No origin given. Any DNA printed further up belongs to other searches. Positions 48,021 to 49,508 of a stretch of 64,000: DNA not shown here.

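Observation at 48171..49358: MoeZ-like E1 enzyme with inverted domain order (rhodanese first, ThiF/E1 domain last)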

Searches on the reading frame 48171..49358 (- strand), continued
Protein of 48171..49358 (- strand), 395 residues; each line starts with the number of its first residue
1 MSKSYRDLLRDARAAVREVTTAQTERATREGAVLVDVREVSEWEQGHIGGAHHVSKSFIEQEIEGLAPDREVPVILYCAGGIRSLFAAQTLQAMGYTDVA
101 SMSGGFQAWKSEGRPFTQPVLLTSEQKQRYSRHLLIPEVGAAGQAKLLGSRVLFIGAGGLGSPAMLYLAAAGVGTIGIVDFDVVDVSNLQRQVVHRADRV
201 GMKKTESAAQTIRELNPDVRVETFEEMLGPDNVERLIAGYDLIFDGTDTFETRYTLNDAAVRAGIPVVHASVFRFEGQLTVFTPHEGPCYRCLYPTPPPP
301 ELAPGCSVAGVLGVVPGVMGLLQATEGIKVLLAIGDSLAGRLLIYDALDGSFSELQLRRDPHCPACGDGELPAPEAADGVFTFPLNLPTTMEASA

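Call 6: search_solved_structures(query=window:48171-49358:-, max_evalue=0.001, show_alignments=1)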
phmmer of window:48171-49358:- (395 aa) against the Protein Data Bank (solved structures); distinct sequences matched with E-value up to 0.001: 95 (the best 60 are shown).
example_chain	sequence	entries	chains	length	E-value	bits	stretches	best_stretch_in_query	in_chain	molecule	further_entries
1zfn_A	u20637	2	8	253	9.7e-57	195.6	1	128-369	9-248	Adenylyltransferase thiF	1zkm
1zud_1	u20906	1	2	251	1e-56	195.5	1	128-369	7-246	Adenylyltransferase thiF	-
1jw9_B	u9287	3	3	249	4.4e-54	186.9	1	122-367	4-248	MOLYBDOPTERIN BIOSYNTHESIS MOEB PROTEIN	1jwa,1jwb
6yub_A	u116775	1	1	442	1.6e-53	185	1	122-332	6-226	Adenylyltransferase and sulfurtransferase uba4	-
6yub_B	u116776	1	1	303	2e-52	181.4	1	122-332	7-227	Adenylyltransferase and sulfurtransferase uba4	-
6z6s_DDD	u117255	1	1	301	1.1e-50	175.7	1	122-332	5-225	Adenylyltransferase and sulfurtransferase uba4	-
6yuc_D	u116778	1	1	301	1.1e-50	175.7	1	122-332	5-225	Adenylyltransferase and sulfurtransferase uba4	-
6mxv_A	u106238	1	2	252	1.1e-42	149.3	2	5-118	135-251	Rhodanese-like family protein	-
1yt8_A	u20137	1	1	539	1.8e-30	109.1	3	24-121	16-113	thiosulfate sulfurtransferase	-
9jtc_A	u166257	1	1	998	1.6e-19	73.1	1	111-303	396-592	UBA7 protein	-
3kyd_B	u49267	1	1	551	3.3e-19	72.1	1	147-309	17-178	SUMO-activating enzyme subunit 2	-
9dqb_B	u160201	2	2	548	3.3e-19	72.1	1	147-309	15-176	SUMO-activating enzyme subunit 2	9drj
3kyc_B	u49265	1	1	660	3.3e-19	72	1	147-309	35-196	SUMO-activating enzyme subunit 2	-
6cwy_D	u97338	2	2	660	3.4e-19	72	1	147-309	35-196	SUMO-activating enzyme subunit 2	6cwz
6xog_B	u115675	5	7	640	3.5e-19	71.9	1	147-309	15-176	SUMO-activating enzyme subunit 2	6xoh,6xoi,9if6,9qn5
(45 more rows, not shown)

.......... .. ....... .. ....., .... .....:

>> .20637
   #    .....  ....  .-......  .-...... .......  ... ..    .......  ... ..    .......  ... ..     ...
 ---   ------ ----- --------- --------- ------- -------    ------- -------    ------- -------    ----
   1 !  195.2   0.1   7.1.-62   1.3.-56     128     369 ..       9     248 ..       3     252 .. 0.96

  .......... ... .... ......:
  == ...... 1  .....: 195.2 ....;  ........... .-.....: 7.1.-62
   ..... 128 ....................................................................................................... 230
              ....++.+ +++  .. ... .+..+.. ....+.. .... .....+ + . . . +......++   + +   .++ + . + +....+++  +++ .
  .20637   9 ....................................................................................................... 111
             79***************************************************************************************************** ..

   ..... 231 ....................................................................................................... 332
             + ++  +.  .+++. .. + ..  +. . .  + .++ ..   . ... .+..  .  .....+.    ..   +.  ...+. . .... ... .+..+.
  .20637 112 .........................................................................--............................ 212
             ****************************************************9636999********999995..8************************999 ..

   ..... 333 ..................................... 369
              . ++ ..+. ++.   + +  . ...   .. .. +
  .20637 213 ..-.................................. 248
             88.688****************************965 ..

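Call 8: find_related_loci(query=window:48171-49358:-, collection=genome_contigs, flank=6000)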
Query window:48171-49358:- (395 aa) in genome_contigs; peptide patterns used: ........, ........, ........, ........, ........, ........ (x = any residue, [..] = any of these).
600 stretches matched a pattern (row limit reached: there are more); 587 encode a relative of the query (tblastn E <= 1e-3); the best 80 are kept; 80 distinct loci.
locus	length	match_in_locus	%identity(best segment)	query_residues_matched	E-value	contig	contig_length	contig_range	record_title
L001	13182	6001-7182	80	1-395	0e+0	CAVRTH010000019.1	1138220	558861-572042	MAG: uncultured Chloroflexia bacterium isolate MFD02923.bin.2.100 genome assembly, contig: contig_9476, whole genome sho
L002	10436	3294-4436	80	1-381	0e+0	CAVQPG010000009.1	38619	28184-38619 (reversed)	MAG: uncultured Chloroflexia bacterium isolate MFD09779.bin.2.28 genome assembly, contig: contig_2533, whole genome shot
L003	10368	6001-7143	79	1-381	0e+0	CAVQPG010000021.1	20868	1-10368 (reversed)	MAG: uncultured Chloroflexia bacterium isolate MFD09779.bin.2.28 genome assembly, contig: contig_89620, whole genome sho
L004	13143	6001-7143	77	1-383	0e+0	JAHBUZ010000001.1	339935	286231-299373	MAG: Chloroflexi bacterium isolate ACE_CHL4 CHL4_1, whole genome shotgun sequence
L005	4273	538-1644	75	1-368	0e+0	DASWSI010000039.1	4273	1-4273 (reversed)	MAG TPA_asm: Candidatus Limnocylindrales bacterium isolate SMAG_U3545 k141_15354, whole genome shotgun sequence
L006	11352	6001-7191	71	1-387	0e+0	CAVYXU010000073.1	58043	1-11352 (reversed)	MAG: uncultured Chloroflexia bacterium isolate MFD05684.bin.3.404 genome assembly, contig: contig_85249, whole genome sh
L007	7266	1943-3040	74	1-366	0e+0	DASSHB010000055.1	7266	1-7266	MAG TPA_asm: Candidatus Limnocylindrales bacterium isolate SMAG_U1048 k141_1561283, whole genome shotgun sequence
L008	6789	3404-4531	74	1-376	0e+0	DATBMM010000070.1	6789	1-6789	MAG TPA_asm: Candidatus Limnocylindrales bacterium isolate SMAG_U3998 k141_1816105, whole genome shotgun sequence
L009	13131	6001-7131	73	1-376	9e-180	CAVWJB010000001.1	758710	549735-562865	MAG: uncultured Chloroflexia bacterium isolate MFD02242.bin.2.81 genome assembly, contig: contig_11387, whole genome sho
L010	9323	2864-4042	70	1-391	1e-179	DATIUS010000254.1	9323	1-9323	MAG TPA_asm: Candidatus Sulfomarinibacteraceae bacterium isolate SMAG_U15987 k141_169670, whole genome shotgun sequence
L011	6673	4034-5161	73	1-376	2e-180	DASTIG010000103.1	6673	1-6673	MAG TPA_asm: Candidatus Limnocylindrales bacterium isolate SMAG_U924 k141_235643, whole genome shotgun sequence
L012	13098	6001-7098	75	1-366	1e-178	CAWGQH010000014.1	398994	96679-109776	MAG: uncultured Chloroflexia bacterium isolate MFD08497.bin.2.46 genome assembly, contig: contig_45889, whole genome sho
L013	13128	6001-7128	72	1-376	5e-178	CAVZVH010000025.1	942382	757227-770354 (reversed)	MAG: uncultured Chloroflexia bacterium isolate MFD06742.bin.2.250 genome assembly, contig: contig_35234, whole genome sh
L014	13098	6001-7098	74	1-366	1e-177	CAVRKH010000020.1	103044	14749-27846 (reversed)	MAG: uncultured Chloroflexia bacterium isolate MFD00392.bin.3.213 genome assembly, contig: contig_80773, whole genome sh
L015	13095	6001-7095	73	1-366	7e-177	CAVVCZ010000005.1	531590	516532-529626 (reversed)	MAG: uncultured Chloroflexia bacterium isolate MFD02242.bin.1.368 genome assembly, contig: contig_26499, whole genome sh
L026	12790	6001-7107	60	4-368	6e-142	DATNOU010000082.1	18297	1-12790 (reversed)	MAG TPA_asm: Gaiellaceae bacterium isolate SMAG_U11539 k141_351158, whole genome shotgun sequence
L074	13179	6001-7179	52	4-379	3e-124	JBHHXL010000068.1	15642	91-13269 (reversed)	MAG: Anaerolineae bacterium isolate D_1_bin.6 NODE_1323_length_15642_cov_35.931225, whole genome shotgun sequence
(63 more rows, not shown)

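Call 14: search_protein_representatives(protein=window:48171-49358:-)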
Query: 395 residues. Proteins with E-value up to 0.001 (for the whole library): 63998; up to 1e-10: 21566; up to 1e-30: 6334. The best 150 are listed.
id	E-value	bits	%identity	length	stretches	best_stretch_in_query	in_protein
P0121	3.7e-135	467.0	58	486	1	5-374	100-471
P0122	3.4e-127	440.7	54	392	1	4-368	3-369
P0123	6.0e-124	430.0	62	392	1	68-370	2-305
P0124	3.0e-121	421.1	51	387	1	1-368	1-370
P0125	9.0e-120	416.3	55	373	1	27-373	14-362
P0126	4.1e-117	407.5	53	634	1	25-369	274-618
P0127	6.5e-117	406.9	52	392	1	9-367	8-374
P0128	9.7e-109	380.0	54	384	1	15-368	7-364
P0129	8.4e-105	367.0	51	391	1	18-367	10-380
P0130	6.8e-104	364.0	57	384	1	4-303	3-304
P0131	6.8e-103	360.7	50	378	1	15-371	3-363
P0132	5.6e-102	357.7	57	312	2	4-186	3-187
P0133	4.2e-101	354.8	47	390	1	6-379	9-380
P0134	4.5e-101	354.7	54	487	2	115-367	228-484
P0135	9.9e-101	353.6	52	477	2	100-369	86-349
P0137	1.2e-99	350.0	46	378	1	2-365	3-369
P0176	3.7e-90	318.8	42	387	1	4-370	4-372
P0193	3.6e-88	312.3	41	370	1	5-369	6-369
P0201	1.1e-87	310.6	43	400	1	2-372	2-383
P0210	2.6e-87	309.4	42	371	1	3-364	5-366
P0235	1.2e-85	304.0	48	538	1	32-370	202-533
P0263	1.4e-83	297.1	44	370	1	4-368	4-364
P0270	5.4e-83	295.2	46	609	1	19-368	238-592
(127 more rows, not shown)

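Call 29: predict_structure(alignment_id=A1)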
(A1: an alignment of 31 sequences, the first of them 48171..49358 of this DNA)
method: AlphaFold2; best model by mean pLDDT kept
length: 395 residues; sequences in the alignment: 31
mean_pLDDT: 74.3   pTM: 0.60
mean pLDDT of the five models: 74.3, 72.8, 71.8, 68.1, 65.8
residues with pLDDT >= 90: 99; 70-90: 162; 50-70: 76; < 50: 58
segments of 3 or more residues with pLDDT < 50: 132-134, 182-194, 295-313, 373-395
pLDDT, mean of each block of 10 residues (from residue 1): 81 92 94 90 83 76 83 90 88 93 92 83 61 56 85 77 83 88 38 49 76 85 85 93 80 81 88 73 72 48 35 62 89 80 79 75 58 43 34 28
secondary structure, 60 per line:
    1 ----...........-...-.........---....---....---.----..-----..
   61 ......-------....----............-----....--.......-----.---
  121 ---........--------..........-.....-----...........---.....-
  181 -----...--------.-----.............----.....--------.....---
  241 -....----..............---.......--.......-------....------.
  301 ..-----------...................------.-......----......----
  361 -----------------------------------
elements in order: H5-15 E17-19 H21-29 E33-36 H40-43 H59-66 E74-77 H82-93 E99-102 H105-111 H124-131 H140-149 E151-155 H161-171 E175-179 H204-215 E220-224 H233-237 E242-245 H250-263 E267-273 E276-282 H290-293 H314-332 E341-346 E351-356

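Call 32: fold_search(model_id=the predicted structure, library=pdb)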
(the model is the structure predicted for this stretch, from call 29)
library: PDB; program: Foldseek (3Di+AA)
matches with E <= 10: 1559; with E <= 0.001: 325
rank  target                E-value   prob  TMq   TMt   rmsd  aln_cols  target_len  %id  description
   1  1zud_1                3.0e-22  1.00  0.52  0.85   4.3       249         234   41  Structure of ThiS-ThiF protein complex (released 2006-01-31)
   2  1zud_3                6.5e-22  1.00  0.53  0.85   4.3       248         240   41  Structure of ThiS-ThiF protein complex (released 2006-01-31)
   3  1jw9_B                1.1e-21  1.00  0.53  0.85   4.8       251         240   39  Structure of the Native MoeB-MoaD Protein Complex (released 2001-11-21)
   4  1zfn_B                1.8e-21  1.00  0.52  0.86   4.4       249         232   40  Structural Analysis of Escherichia coli ThiF (released 2005-06-14)
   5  1zfn_A                2.8e-21  1.00  0.54  0.85   4.5       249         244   42  Structural Analysis of Escherichia coli ThiF (released 2005-06-14)
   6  1zkm_C                3.0e-21  1.00  0.53  0.84   4.5       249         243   42  Structural Analysis of Escherichia Coli ThiF (released 2005-06-14)
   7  6yuc_D                4.8e-21  1.00  0.53  0.72   4.2       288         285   37  Crystal structure of Uba4-Urm1 from Chaetomium thermophilum (released 2020-07-22)
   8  6z6s_DDD              4.8e-21  1.00  0.53  0.72   4.2       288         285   37  Crystal structure of Uba4-Urm1 from Chaetomium thermophilum (released 2020-07-22)
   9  1zkm_D                5.4e-21  1.00  0.51  0.82   4.5       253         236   41  Structural Analysis of Escherichia Coli ThiF (released 2005-06-14)
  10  6yub_A                7.4e-21  1.00  0.51  0.48   5.6       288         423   37  Crystal structure of Uba4 from Chaetomium thermophilum (released 2020-07-22)
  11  6yub_B                1.7e-20  1.00  0.49  0.66   6.1       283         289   38  Crystal structure of Uba4 from Chaetomium thermophilum (released 2020-07-22)
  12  1zfn_D                1.8e-20  1.00  0.52  0.86   4.3       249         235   41  Structural Analysis of Escherichia coli ThiF (released 2005-06-14)
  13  1zkm_B                1.9e-20  1.00  0.51  0.86   4.3       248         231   40  Structural Analysis of Escherichia Coli ThiF (released 2005-06-14)
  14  1jwa_B                2.1e-19  1.00  0.49  0.86   5.0       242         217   36  Structure of the ATP-bound MoeB-MoaD Protein Complex (released 2001-11-21)
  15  5ff5_A                4.6e-16  1.00  0.46  0.55   9.0       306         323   20  Crystal Structure of SeMet PaaA (released 2016-04-27)
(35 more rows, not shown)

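Call 33: list_cluster_members(proteins=[P0001, P0122, P0124, P0127, P0137, P0176, P0193, P0201, P0210, P0263])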
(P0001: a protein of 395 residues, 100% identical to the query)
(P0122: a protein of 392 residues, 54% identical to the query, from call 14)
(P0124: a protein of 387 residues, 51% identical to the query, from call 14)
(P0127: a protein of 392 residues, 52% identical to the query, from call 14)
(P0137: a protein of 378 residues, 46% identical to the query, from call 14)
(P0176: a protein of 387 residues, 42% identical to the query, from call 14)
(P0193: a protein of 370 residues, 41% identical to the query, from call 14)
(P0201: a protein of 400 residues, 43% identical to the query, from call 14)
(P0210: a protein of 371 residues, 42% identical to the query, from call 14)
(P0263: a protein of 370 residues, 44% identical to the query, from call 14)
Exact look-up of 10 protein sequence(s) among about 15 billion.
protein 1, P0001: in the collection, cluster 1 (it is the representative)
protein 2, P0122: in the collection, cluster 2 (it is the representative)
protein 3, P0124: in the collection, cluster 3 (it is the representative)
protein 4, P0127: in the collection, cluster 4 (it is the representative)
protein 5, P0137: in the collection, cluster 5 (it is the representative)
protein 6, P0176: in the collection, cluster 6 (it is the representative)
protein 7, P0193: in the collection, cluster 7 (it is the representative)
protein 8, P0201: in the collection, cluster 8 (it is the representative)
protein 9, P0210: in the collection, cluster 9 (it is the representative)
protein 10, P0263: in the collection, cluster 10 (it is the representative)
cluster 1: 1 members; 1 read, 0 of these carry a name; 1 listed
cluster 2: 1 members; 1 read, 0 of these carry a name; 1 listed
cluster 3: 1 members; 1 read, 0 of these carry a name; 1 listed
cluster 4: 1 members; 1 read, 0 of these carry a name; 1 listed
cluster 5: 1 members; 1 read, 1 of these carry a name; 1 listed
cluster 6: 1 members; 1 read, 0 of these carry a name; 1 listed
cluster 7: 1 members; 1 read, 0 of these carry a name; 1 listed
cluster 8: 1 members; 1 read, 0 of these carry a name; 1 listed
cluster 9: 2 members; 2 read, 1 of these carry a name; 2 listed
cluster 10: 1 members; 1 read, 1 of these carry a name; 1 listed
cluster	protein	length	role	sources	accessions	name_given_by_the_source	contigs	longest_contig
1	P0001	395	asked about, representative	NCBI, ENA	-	-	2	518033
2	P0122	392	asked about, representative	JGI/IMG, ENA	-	-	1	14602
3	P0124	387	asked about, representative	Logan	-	-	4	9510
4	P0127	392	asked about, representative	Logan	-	-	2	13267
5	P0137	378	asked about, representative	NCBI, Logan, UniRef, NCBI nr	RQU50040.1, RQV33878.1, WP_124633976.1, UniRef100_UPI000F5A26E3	ThiF family adenylyltransferase [Burkholderia cenocepacia] | ThiF family adenylyltransferase n=1 Tax=Burkholderia cenocepacia TaxID=95486 ...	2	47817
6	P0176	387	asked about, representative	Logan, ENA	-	-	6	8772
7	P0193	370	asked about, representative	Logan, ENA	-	-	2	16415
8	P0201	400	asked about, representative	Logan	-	-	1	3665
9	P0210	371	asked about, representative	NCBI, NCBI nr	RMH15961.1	MAG: molybdopterin-synthase adenylyltransferase MoeB [Gammaproteobacteria bacterium]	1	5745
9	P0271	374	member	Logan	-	-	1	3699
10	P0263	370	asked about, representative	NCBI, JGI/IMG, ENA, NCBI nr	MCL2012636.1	MAG: ThiF family adenylyltransferase [Cystobacterineae bacterium] | ThiF family adenylyltransferase [Cystobacterineae bacterium]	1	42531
